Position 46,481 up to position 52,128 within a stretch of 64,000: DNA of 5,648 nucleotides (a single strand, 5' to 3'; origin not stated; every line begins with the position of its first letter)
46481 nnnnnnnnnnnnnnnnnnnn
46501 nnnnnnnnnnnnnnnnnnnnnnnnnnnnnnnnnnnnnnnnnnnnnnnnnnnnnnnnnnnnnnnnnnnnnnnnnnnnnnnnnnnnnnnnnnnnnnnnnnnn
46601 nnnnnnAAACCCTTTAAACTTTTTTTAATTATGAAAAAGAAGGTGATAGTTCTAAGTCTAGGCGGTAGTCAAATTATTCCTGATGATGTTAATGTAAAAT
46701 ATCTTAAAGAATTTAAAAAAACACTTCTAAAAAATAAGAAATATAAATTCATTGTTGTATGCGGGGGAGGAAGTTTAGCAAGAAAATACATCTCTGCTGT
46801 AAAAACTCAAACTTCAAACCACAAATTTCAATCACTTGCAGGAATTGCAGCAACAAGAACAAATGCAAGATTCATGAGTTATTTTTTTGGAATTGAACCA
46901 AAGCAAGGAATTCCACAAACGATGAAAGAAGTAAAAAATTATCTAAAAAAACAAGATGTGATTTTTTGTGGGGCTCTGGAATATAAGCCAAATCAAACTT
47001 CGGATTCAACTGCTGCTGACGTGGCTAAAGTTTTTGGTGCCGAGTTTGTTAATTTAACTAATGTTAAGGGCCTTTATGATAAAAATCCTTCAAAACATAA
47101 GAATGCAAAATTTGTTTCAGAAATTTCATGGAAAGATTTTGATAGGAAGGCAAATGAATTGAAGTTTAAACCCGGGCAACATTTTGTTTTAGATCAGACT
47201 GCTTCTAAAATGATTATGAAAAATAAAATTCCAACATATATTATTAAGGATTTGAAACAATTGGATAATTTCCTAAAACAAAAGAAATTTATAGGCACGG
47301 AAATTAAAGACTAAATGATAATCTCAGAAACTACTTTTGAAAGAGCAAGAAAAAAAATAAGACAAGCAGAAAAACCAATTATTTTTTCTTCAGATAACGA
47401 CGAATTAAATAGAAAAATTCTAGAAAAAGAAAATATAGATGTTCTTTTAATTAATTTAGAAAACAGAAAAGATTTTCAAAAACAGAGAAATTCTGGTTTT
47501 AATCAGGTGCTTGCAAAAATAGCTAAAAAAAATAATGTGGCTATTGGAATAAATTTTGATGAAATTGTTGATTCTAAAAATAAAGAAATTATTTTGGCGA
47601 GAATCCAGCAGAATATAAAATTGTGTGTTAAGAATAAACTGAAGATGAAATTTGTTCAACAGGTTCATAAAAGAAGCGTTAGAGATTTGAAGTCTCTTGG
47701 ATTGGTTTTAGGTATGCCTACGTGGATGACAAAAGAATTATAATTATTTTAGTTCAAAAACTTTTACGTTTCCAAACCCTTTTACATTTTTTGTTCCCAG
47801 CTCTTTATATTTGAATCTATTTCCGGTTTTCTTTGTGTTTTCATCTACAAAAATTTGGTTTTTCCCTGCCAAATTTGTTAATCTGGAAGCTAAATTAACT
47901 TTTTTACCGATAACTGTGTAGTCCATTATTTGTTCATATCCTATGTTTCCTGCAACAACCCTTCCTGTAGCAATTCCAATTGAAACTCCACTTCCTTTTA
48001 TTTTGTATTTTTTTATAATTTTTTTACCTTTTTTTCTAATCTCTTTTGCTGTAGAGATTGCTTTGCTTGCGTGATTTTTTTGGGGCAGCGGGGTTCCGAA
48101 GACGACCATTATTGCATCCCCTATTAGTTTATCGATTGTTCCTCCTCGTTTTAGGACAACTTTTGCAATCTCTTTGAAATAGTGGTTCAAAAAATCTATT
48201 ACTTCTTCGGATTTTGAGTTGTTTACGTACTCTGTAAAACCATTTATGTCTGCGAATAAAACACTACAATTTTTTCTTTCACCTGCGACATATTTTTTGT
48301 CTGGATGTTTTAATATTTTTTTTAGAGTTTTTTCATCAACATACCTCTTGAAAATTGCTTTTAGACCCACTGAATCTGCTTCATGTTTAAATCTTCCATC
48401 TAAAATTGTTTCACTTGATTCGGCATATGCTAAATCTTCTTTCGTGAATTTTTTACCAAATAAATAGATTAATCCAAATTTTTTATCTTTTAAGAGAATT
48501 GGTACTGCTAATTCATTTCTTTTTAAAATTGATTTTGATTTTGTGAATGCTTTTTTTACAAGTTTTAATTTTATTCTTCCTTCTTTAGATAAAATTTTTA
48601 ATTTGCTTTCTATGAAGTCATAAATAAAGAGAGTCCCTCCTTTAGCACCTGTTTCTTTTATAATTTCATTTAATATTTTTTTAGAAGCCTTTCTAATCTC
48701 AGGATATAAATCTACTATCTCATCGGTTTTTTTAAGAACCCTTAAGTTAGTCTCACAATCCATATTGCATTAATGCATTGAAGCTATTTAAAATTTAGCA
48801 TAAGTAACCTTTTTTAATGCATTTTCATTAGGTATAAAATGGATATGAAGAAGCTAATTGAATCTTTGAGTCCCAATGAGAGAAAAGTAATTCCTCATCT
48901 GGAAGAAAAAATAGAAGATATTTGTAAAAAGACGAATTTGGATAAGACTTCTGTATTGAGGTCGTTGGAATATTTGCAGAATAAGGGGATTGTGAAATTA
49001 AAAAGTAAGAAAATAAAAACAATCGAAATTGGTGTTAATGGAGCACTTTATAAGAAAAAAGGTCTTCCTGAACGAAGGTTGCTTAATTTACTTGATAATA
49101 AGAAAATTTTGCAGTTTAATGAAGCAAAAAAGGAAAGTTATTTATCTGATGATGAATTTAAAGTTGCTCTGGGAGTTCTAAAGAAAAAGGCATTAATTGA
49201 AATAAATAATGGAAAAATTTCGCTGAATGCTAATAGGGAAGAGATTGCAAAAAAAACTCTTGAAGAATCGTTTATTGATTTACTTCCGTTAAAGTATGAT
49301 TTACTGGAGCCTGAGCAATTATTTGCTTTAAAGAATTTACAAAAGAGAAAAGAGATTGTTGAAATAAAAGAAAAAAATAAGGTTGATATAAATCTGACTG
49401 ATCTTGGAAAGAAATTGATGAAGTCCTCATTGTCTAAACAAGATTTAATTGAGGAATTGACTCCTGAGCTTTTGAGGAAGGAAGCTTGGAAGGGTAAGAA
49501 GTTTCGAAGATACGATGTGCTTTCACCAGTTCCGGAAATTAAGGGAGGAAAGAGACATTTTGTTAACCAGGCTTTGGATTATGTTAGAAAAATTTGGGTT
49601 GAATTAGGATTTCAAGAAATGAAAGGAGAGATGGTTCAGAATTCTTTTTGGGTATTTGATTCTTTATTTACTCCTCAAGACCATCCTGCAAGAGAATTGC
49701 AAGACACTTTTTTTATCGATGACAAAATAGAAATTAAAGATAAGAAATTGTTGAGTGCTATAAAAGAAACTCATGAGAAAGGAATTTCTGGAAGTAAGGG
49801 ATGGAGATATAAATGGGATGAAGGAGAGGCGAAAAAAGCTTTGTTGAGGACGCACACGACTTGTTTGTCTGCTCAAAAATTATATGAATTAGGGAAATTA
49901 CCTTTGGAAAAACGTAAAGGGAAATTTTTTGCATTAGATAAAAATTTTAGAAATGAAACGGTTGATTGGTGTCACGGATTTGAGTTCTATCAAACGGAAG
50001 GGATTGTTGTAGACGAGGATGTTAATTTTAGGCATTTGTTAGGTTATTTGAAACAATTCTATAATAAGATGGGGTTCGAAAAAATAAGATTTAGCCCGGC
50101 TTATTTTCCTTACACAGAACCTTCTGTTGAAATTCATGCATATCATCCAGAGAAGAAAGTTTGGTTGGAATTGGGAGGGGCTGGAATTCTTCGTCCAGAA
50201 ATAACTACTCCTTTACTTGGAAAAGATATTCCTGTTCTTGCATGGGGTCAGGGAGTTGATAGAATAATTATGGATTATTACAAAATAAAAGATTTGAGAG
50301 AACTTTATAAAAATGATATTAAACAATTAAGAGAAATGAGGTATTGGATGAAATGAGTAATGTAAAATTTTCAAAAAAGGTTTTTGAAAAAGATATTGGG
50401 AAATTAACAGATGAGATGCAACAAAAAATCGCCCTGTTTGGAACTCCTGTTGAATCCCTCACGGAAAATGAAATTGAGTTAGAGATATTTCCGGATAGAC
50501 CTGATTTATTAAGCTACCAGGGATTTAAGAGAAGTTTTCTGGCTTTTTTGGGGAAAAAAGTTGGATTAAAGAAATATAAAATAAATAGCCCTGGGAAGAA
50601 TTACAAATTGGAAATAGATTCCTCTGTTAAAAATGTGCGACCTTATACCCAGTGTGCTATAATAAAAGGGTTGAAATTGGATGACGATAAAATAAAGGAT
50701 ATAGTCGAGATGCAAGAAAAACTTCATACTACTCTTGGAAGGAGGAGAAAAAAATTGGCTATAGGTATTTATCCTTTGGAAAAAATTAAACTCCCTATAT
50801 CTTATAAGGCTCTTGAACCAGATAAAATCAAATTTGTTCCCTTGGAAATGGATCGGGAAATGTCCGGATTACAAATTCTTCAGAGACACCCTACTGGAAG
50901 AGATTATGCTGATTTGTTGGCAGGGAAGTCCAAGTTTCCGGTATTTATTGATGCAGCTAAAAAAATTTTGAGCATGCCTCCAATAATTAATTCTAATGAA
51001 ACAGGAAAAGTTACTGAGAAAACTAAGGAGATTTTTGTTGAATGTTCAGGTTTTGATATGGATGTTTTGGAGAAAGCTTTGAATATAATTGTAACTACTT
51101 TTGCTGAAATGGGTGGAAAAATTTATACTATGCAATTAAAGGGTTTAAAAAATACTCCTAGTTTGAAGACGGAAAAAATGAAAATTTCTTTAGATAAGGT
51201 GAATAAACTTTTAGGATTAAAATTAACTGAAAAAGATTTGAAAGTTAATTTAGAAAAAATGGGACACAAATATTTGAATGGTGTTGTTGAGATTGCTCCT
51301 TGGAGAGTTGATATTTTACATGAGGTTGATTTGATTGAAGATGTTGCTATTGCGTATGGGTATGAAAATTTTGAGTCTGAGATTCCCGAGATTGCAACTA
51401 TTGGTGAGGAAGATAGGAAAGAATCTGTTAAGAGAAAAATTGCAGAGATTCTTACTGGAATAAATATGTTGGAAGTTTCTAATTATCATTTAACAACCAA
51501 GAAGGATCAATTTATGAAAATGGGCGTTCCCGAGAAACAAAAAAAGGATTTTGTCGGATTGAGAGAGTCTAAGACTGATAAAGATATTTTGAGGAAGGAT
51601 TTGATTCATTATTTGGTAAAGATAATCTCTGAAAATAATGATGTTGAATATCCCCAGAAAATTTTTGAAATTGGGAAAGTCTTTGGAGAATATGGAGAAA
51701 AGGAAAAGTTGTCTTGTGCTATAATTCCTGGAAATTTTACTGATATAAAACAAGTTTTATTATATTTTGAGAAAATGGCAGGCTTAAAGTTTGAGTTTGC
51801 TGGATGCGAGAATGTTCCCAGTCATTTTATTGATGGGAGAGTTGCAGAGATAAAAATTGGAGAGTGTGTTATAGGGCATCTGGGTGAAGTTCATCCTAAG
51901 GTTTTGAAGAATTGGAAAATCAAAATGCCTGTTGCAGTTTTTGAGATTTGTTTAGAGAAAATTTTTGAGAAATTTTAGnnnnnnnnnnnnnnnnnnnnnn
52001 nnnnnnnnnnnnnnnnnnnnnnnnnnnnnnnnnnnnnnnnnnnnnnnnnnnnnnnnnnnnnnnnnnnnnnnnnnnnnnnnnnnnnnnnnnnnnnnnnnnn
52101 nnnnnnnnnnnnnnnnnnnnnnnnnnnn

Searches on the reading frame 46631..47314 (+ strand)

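Call 40: search_protein_families(library=pfam, proteins=[window:46631-47314:+], max_evalue=0.001)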
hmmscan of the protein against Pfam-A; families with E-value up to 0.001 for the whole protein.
window:46631-47314:+ (227 aa): 1 family
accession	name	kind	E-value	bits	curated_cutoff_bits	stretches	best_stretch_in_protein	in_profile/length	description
PF00696.33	AA_kinase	-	6.2e-28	98.5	24.9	1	4-205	1-233/234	Amino acid kinase family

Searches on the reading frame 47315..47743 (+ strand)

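Call 40: search_protein_families(library=pfam, proteins=[window:47315-47743:+], max_evalue=0.001)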
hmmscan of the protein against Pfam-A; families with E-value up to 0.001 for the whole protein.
window:47315-47743:+ (142 aa): 1 family
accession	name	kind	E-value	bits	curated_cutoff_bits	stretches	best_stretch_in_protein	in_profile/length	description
PF01876.22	RNase_P_p30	-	5.5e-07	29.7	35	1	10-108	80-174/214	RNase P subunit p30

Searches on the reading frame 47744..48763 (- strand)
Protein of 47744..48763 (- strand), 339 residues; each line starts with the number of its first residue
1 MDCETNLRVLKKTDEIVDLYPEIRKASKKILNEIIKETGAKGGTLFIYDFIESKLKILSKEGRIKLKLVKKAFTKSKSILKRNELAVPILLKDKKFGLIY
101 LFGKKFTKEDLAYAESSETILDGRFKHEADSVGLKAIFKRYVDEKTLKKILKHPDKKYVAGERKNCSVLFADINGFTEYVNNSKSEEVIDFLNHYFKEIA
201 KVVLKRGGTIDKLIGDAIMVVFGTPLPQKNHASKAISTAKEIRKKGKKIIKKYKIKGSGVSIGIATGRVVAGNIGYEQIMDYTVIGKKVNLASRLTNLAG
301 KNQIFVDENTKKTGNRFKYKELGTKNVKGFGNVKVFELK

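Call 40: search_protein_families(library=pfam, proteins=[window:47744-48763:-], max_evalue=0.001)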
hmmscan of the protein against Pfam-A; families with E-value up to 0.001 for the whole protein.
window:47744-48763:- (339 aa): 1 family
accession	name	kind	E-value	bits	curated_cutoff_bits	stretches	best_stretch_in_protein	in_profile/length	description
PF00211.25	Guanylate_cyc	-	2.8e-29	102.4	21.9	1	162-338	5-181/183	Adenylate and Guanylate cyclase catalytic domain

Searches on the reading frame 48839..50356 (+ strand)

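Call 40: search_protein_families(library=pfam, proteins=[window:48839-50356:+], max_evalue=0.001)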
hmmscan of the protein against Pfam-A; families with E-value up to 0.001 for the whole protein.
window:48839-50356:+ (505 aa): 1 family
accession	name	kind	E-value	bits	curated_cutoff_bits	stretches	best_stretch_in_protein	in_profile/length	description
PF01409.25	tRNA-synt_2d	-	2.5e-77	260.1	19.8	1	225-499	2-245/246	tRNA synthetases class II core domain (F)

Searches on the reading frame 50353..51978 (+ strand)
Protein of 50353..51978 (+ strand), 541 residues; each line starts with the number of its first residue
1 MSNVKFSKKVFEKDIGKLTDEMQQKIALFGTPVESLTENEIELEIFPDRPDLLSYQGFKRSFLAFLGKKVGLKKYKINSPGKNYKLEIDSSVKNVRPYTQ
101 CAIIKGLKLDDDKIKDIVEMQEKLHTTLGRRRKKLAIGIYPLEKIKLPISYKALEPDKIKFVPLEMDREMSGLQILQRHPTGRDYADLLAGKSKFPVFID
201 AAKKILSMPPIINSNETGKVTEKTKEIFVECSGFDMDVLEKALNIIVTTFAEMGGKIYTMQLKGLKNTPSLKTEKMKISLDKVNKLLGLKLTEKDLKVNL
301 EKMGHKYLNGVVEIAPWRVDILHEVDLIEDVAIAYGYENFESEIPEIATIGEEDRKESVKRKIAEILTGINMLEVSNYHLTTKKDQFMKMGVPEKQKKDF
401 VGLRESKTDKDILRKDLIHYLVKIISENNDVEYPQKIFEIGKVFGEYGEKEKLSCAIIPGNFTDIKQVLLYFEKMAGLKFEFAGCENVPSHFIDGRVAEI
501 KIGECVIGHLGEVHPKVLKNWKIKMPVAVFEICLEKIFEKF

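Call 40: search_protein_families(library=pfam, proteins=[window:50353-51978:+], max_evalue=0.001)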
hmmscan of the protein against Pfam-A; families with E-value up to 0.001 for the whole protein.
window:50353-51978:+ (541 aa): 3 families
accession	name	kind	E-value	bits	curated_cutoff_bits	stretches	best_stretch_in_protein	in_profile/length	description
PF17759.6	tRNA_synthFbeta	-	6.5e-30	104.6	22.4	1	342-534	3-214/214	Phenylalanyl tRNA synthetase beta chain CLM domain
PF03484.21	B5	-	8.4e-18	64.8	28.6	1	276-337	1-67/67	tRNA synthetase B5 domain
PF03483.22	B3_4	-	1.9e-06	28.1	29.3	1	113-238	34-131/174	B3/4 domain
